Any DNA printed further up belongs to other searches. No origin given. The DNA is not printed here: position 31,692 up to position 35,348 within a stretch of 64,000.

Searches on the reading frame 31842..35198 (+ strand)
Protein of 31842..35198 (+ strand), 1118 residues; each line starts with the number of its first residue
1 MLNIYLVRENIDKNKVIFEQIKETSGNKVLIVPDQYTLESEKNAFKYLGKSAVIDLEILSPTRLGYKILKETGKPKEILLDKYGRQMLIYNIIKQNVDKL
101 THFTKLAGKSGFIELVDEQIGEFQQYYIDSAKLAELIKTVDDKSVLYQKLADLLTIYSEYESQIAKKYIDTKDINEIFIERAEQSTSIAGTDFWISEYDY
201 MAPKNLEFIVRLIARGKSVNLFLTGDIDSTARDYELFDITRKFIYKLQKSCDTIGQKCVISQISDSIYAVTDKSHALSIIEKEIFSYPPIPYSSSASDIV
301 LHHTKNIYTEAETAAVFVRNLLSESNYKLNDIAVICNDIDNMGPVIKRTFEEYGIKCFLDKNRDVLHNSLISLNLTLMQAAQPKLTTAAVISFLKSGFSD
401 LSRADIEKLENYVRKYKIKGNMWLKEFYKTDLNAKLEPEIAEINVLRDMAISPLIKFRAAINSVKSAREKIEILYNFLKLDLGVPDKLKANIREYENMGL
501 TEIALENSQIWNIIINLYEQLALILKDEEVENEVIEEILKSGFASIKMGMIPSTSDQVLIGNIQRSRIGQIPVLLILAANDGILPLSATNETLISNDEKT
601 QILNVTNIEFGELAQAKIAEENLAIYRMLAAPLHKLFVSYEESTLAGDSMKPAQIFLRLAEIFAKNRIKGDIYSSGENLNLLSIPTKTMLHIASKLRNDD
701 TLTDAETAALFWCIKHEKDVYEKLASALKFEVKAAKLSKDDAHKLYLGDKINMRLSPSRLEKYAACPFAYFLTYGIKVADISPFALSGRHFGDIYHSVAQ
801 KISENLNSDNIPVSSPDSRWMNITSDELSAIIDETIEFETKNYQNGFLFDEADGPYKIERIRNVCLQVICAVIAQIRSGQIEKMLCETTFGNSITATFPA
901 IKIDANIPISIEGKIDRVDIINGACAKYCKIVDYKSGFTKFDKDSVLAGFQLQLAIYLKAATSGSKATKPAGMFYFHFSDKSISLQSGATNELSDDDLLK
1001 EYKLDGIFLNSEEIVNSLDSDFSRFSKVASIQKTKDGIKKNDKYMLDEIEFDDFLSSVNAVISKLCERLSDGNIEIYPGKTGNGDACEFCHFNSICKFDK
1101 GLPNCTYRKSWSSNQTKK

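Call 47: search_protein_families(library=pfam, proteins=[window:31842-35198:+], max_evalue=0.00001)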
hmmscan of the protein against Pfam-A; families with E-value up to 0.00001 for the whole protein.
window:31842-35198:+ (1118 aa): 2 families
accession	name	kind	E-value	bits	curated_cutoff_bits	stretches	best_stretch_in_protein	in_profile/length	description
PF21445.3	ADDB_N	-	2.4e-53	181.6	26.6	1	9-265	6-276/290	ADDB, N-terminal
PF12705.13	PDDEXK_1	-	5.5e-32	112.1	22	1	754-1097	1-247/247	PD-(D/E)XK nuclease superfamily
